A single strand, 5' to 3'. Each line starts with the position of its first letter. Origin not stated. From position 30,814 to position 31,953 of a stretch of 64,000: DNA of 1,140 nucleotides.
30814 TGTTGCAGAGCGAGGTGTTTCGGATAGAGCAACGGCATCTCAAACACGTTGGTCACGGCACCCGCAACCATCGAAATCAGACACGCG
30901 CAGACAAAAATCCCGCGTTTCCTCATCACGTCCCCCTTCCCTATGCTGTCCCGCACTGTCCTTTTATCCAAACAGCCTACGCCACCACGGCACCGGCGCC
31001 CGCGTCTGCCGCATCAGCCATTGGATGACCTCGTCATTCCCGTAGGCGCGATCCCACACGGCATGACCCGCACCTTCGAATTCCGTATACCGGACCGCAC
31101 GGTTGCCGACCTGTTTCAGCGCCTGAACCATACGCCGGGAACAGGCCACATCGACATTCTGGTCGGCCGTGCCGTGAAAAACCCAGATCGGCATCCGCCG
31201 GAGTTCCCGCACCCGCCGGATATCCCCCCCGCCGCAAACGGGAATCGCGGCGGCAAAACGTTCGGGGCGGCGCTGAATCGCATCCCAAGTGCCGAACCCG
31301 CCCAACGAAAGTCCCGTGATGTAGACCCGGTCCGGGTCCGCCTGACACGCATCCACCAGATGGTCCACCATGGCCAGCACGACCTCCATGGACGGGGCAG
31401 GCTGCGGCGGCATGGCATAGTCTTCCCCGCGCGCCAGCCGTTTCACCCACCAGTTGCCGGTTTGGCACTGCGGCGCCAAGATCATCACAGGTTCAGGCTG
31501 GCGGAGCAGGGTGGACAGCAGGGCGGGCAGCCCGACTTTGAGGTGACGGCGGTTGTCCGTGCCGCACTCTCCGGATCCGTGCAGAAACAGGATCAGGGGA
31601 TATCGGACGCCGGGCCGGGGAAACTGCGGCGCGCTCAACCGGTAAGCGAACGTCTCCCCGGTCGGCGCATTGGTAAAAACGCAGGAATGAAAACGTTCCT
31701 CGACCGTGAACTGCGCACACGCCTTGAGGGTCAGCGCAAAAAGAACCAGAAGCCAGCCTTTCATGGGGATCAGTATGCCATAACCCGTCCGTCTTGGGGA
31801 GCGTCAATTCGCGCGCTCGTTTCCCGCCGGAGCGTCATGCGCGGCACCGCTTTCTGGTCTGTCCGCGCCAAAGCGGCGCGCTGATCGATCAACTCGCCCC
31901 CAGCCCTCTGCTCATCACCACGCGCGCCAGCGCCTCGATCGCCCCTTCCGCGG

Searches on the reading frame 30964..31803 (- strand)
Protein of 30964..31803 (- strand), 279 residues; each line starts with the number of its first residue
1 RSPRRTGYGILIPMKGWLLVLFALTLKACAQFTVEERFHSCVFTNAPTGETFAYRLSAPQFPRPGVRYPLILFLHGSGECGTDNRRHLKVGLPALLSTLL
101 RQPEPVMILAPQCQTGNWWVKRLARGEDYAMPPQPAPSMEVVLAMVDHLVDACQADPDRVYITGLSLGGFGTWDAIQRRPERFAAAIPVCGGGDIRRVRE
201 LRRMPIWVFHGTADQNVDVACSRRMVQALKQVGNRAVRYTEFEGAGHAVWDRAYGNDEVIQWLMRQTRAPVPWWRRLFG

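Call 50: search_protein_families(library=pfam, proteins=[window:30964-31803:-], max_evalue=0.00001)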
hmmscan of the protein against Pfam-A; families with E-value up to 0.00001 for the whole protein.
window:30964-31803:- (279 aa): 4 families
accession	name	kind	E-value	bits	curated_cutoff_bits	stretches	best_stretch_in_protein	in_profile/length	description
PF00326.27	Peptidase_S9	-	2.8e-15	56.8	22.6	1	142-197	48-103/213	Prolyl oligopeptidase family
PF12146.15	Hydrolase_4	-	9.7e-07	28.8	27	0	197-249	185-234/239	Serine aminopeptidase, S33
PF01738.24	DLH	-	3.2e-06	27.3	21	1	141-249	76-188/217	Dienelactone hydrolase family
PF02230.22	Abhydrolase_2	-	4.7e-06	27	23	0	136-252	84-204/217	Phospholipase/Carboxylesterase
